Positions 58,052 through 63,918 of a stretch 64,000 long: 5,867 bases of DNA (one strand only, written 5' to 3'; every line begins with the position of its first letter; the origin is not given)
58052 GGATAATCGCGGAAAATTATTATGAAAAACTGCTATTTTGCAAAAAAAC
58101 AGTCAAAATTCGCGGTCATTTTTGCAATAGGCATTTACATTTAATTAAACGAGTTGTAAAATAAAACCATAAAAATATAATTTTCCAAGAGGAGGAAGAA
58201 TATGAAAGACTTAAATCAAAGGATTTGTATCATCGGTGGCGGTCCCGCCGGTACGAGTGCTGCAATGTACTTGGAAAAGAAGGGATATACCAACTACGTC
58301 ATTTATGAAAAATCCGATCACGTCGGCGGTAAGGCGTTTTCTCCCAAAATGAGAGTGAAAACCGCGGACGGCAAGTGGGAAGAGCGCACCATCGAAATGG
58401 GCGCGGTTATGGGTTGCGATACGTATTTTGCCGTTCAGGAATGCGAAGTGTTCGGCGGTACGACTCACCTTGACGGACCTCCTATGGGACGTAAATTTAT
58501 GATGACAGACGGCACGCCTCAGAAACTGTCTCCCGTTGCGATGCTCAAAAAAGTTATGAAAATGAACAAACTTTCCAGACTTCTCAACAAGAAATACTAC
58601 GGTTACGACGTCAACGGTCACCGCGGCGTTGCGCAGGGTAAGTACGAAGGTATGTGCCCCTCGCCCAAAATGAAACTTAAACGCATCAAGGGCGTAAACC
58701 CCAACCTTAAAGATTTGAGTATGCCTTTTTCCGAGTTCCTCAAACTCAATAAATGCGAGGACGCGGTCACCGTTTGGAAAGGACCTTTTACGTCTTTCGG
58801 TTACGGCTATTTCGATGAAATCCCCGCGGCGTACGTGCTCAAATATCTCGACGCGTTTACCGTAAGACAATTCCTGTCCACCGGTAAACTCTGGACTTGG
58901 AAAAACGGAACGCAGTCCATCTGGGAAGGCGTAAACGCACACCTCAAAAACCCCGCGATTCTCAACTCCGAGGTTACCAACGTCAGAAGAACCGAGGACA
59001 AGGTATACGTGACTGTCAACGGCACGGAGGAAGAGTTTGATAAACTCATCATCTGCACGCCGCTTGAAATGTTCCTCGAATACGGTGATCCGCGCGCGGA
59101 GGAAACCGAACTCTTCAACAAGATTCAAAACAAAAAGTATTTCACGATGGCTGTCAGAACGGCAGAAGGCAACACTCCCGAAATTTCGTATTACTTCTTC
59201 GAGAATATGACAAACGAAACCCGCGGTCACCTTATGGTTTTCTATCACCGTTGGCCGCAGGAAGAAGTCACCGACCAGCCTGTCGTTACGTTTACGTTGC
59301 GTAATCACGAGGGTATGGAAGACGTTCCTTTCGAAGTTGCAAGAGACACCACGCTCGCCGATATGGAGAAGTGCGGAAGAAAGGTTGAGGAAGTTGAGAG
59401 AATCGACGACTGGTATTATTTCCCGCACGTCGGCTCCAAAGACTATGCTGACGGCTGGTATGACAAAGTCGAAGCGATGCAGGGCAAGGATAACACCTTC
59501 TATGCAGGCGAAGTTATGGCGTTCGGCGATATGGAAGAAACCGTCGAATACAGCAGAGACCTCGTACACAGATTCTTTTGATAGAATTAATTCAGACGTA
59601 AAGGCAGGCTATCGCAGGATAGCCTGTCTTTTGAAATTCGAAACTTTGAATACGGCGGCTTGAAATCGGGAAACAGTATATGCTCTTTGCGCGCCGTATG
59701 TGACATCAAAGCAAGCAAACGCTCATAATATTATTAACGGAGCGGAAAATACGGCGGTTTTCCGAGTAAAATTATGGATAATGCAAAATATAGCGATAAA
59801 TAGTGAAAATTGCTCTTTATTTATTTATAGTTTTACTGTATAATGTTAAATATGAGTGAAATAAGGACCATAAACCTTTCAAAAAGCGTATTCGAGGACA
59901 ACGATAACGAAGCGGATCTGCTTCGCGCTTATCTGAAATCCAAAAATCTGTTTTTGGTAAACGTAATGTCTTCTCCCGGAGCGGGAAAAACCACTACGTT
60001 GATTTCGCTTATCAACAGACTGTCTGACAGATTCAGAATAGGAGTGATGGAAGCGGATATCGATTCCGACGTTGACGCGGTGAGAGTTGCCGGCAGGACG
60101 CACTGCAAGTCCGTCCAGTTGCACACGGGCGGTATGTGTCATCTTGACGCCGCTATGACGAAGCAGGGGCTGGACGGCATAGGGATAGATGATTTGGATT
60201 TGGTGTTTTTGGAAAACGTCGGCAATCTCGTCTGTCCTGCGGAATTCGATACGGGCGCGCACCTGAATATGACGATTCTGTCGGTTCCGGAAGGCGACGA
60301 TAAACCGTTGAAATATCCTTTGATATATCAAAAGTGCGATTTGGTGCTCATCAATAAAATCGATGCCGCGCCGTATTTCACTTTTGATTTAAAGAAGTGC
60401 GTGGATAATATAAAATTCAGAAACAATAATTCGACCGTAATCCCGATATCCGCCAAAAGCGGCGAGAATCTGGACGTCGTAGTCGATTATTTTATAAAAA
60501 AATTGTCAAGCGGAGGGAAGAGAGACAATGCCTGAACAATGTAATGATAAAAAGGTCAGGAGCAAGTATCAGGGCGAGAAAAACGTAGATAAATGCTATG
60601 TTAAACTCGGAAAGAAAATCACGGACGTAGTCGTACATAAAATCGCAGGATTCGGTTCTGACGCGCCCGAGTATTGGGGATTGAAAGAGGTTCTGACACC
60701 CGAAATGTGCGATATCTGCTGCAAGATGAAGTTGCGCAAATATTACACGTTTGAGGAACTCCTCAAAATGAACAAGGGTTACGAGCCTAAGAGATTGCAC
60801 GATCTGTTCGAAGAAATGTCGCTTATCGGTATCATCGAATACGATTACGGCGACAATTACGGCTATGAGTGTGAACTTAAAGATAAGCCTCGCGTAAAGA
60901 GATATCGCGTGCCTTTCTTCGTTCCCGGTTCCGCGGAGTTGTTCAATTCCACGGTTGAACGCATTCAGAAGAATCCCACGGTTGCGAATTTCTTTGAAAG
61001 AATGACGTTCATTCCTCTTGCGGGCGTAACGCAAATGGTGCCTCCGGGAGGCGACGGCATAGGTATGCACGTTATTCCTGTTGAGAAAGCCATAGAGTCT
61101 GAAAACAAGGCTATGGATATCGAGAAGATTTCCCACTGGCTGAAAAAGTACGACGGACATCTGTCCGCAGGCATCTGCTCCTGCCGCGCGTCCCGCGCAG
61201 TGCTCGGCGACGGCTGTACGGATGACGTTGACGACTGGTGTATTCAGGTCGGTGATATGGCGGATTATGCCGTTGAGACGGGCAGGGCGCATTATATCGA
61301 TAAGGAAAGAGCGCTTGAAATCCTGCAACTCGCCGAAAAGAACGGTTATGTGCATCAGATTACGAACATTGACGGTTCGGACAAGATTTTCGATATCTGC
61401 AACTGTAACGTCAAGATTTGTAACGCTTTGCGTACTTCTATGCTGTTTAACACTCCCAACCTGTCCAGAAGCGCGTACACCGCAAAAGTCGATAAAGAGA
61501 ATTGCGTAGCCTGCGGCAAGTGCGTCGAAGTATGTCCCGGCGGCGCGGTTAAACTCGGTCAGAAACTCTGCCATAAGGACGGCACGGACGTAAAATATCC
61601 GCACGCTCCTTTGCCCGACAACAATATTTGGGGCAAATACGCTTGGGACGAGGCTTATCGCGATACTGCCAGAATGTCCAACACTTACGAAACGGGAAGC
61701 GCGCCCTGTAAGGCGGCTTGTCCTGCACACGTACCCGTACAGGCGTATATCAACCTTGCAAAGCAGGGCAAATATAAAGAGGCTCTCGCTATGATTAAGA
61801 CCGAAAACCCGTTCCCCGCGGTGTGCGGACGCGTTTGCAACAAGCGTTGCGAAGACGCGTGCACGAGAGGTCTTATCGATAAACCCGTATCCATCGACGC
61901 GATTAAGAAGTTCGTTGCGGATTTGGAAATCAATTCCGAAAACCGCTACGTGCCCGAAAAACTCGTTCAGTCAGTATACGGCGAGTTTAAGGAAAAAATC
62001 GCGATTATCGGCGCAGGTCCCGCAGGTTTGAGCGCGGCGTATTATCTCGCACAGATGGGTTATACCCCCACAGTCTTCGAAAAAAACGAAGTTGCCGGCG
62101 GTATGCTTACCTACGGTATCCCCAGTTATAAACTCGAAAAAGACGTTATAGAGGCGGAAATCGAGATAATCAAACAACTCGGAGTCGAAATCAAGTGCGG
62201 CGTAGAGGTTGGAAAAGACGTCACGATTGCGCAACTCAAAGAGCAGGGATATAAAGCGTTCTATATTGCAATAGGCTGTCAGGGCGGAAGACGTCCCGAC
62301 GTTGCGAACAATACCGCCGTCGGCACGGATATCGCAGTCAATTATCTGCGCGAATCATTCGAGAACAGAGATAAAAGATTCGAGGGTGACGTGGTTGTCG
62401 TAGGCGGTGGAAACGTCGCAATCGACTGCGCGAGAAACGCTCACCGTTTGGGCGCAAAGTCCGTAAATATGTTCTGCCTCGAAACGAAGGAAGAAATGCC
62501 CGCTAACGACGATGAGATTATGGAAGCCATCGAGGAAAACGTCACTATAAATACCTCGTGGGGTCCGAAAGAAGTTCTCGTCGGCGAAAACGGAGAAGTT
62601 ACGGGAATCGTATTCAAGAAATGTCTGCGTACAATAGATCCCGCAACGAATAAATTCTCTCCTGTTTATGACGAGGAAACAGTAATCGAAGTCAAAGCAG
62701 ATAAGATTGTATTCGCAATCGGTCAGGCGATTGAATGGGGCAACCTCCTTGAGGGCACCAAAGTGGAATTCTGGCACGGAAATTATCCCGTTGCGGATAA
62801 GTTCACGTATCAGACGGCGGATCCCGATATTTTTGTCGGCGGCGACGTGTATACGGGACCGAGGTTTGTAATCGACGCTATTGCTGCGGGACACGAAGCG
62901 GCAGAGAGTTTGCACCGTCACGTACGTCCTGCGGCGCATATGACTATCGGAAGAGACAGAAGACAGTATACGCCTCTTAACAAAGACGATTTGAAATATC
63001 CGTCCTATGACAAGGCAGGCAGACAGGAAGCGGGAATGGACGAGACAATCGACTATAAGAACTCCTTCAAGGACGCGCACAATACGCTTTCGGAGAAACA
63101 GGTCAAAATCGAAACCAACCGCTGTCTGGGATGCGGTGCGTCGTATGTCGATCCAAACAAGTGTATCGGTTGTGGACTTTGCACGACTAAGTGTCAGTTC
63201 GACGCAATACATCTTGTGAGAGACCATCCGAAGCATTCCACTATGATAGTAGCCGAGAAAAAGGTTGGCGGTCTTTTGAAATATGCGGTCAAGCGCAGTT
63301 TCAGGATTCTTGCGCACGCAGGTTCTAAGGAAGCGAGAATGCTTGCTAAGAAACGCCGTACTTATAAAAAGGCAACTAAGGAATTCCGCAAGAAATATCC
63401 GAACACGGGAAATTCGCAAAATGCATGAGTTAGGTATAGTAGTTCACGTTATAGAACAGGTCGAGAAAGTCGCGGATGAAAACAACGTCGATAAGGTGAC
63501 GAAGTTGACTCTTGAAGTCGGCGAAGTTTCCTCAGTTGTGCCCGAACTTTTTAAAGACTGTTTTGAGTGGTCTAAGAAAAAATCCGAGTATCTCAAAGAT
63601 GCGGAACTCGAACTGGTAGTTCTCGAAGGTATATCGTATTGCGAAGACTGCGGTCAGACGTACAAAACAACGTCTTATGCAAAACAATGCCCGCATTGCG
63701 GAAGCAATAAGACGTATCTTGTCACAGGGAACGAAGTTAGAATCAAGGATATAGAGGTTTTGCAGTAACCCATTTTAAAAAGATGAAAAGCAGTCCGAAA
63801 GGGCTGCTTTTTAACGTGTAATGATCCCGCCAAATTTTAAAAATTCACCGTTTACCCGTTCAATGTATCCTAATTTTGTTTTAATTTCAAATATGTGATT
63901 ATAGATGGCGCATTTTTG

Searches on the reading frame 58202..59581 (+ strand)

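Call 7: search_protein_families(library=pfam, proteins=[window:58202-59581:+])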
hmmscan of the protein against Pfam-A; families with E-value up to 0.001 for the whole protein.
window:58202-59581:+ (459 aa): 9 families
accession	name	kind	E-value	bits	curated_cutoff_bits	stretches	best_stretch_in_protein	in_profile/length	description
PF01593.30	Amino_oxidase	-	3.5e-13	50.1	19.8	1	16-440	2-421/443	Flavin containing amine oxidoreductase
PF13450.12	NAD_binding_8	-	3.6e-08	34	21.9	1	10-50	1-40/68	NAD(P)-binding Rossmann-like domain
PF07992.20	Pyr_redox_2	-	1.4e-07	31.7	26.1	1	7-49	2-44/291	Pyridine nucleotide-disulphide oxidoreductase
PF01266.30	DAO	-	1.1e-06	28.9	27.9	1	7-43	1-37/353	FAD dependent oxidoreductase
PF13738.12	Pyr_redox_3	-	1.1e-05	25.3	30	1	10-41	2-33/305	Pyridine nucleotide-disulphide oxidoreductase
PF01134.28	GIDA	-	9.4e-05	22.1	22.1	1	8-71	2-64/391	Glucose inhibited division protein A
PF12831.13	FAD_oxidored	-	0.00058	19.7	27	0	8-46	2-39/416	FAD dependent oxidoreductase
PF03486.20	HI0933_like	-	0.00077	19.4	50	0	7-44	2-38/244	HI0933-like protein Rossmann domain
PF01494.25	FAD_binding_3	-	0.0009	19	22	0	8-38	4-34/349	FAD binding domain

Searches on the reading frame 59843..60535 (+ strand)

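Call 7: search_protein_families(library=pfam, proteins=[window:59843-60535:+])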
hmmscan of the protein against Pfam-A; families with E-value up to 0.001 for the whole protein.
window:59843-60535:+ (230 aa): 2 families
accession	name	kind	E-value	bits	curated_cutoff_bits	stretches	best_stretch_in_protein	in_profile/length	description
PF02492.25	cobW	-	5e-17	62.5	20.7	1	39-199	3-178/180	CobW/HypB/UreG, nucleotide-binding domain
PF00009.33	GTP_EFTU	-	0.00026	21.1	26.5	0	167-221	125-186/188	Elongation factor Tu GTP binding domain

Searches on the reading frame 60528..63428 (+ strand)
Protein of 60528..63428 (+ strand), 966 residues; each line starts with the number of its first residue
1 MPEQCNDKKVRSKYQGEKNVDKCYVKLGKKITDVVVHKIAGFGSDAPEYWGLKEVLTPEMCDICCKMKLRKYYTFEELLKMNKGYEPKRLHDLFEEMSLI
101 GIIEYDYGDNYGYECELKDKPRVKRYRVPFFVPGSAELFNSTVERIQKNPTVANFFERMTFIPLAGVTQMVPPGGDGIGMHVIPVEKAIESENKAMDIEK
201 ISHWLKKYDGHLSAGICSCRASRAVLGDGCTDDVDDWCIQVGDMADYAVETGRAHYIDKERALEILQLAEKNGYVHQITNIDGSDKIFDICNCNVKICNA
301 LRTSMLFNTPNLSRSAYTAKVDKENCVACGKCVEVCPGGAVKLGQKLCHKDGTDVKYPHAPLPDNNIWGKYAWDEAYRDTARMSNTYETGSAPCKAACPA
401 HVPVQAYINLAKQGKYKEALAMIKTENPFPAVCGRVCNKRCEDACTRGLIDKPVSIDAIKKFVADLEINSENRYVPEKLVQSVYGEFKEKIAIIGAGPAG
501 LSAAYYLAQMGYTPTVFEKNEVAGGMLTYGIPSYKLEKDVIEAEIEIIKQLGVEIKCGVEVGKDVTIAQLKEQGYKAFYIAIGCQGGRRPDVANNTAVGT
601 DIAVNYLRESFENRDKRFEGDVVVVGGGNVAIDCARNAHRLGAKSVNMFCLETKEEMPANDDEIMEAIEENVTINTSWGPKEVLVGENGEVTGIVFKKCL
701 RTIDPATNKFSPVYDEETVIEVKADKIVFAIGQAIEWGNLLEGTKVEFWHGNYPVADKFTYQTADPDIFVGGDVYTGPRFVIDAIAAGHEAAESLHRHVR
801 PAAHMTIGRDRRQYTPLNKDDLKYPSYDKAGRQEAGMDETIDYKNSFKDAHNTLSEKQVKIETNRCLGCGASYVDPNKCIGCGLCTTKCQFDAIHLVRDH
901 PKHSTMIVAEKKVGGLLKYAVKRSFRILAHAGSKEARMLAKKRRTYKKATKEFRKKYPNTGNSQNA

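Call 38: search_protein_families(library=pfam, proteins=[window:60528-63428:+], max_evalue=0.0001)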
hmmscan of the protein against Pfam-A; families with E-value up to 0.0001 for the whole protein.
window:60528-63428:+ (966 aa): 19 families
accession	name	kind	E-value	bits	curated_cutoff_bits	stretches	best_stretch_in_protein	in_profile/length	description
PF07992.20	Pyr_redox_2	-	2.2e-25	90.1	26.1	1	490-788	2-291/291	Pyridine nucleotide-disulphide oxidoreductase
PF14691.11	Fer4_20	-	3.3e-22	78.8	25.8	1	389-469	27-110/113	Dihydroprymidine dehydrogenase domain II, 4Fe-4S cluster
PF13738.12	Pyr_redox_3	-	2.5e-12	47.1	30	1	609-772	154-305/305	Pyridine nucleotide-disulphide oxidoreductase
PF00037.32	Fer4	-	3.7e-12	46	21.1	2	873-894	2-23/24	4Fe-4S binding domain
PF00070.33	Pyr_redox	-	4.4e-11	43.6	22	1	622-697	2-80/82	Pyridine nucleotide-disulphide oxidoreductase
PF13450.12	NAD_binding_8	-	3.1e-09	37.4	21.9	1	493-527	1-35/68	NAD(P)-binding Rossmann-like domain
PF12837.12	Fer4_6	-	1.5e-08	34.7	25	1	319-340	2-23/24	4Fe-4S binding domain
PF01946.23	Thi4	-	3e-08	33.7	26.2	1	489-530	18-60/235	Thi4 family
PF01266.30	DAO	-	5.6e-08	33.1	27.9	1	490-525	1-44/353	FAD dependent oxidoreductase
PF12831.13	FAD_oxidored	-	2.3e-07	30.9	27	1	491-532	2-43/416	FAD dependent oxidoreductase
PF13187.11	Fer4_9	-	1.4e-06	28.7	27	0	309-340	16-51/52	4Fe-4S dicluster domain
PF13237.11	Fer4_10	-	3e-06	27.5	25.5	0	321-338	4-21/53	4Fe-4S dicluster domain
PF01262.27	AlaDh_PNT_C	-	7.8e-06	25.9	23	0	487-522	27-62/214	Alanine dehydrogenase/PNT, C-terminal domain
PF14697.11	Fer4_21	-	9.5e-06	26.1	35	0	874-911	3-40/59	4Fe-4S dicluster domain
PF12838.12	Fer4_7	-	1.7e-05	25.6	27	0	316-340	28-52/52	4Fe-4S dicluster domain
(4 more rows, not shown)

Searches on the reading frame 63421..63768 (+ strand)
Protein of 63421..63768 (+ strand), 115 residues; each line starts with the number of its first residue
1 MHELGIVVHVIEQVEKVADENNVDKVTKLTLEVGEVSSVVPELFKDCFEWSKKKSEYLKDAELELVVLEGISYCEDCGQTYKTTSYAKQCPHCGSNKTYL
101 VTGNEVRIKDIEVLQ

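Call 37: find_encoding_contigs(protein=window:63421-63768:+, flank=10000, max_places=10)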
Protein window:63421-63768:+ (115 aa): 5 contigs read that carry it; 2 places shown.
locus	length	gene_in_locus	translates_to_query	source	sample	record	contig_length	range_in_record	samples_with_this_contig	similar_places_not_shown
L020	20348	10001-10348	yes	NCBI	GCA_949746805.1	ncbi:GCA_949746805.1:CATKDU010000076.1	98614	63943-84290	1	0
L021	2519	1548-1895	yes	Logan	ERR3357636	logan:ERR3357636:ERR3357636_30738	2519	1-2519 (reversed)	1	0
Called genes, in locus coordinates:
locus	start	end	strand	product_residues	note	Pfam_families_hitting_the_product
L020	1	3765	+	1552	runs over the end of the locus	-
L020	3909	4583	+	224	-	PF03308:MeaB (weak), PF02492:cobW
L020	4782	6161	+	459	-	PF01266:DAO (faint), PF01593:Amino_oxidase, PF07992:Pyr_redox_2 (weak), PF13450:NAD_binding_8, PF13738:Pyr_redox_3 (faint)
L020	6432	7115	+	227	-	PF02492:cobW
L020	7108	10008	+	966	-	PF13187:Fer4_9 (faint), PF00037:Fer4 (weak), PF14691:Fer4_20, PF01266:DAO (weak), PF07992:Pyr_redox_2, PF13450:NAD_binding_8, PF13738:Pyr_redox_3 (weak), PF00037:Fer4 (weak), +8 more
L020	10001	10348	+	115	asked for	PF01155:HypA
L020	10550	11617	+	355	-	PF01520:Amidase_3, PF01471:PG_binding_1, PF09374:PG_binding_3 (faint), PF01471:PG_binding_1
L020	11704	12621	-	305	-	PF14659:Phage_int_SAM_3, PF00589:Phage_integrase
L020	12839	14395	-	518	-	PF07411:DUF1508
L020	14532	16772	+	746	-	PF00580:UvrD-helicase, PF01443:Viral_helicase1 (faint), PF13245:AAA_19, PF13604:AAA_30 (faint), PF13087:AAA_12 (faint), PF13361:UvrD_C, PF13538:UvrD_C_2, PF21196:PcrA_UvrD_tudor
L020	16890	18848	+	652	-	PF22745:Nlig-Ia, PF01653:DNA_ligase_aden, PF03120:OB_DNA_ligase, PF12826:HHH_2, PF14520:HHH_5, PF00633:HHH (weak), PF00533:BRCT, PF16589:BRCT_2 (weak), +2 more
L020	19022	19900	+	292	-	PF03755:YicC-like_N, PF08340:YicC-like_C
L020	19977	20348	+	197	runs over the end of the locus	PF00625:Guanylate_kin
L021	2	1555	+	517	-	?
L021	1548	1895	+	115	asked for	PF01155:HypA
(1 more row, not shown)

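Call 42: search_protein_families(library=pfam, proteins=[L020:12839-14395:-], max_evalue=0.001)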
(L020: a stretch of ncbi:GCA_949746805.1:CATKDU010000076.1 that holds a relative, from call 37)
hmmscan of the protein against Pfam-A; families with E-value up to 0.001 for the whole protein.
L020:12839-14395:- (518 aa): 1 family
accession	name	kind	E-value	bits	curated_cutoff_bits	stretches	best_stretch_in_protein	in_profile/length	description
PF07411.17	DUF1508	-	4.1e-23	81.4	22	2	465-512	1-47/48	Domain of unknown function (DUF1508)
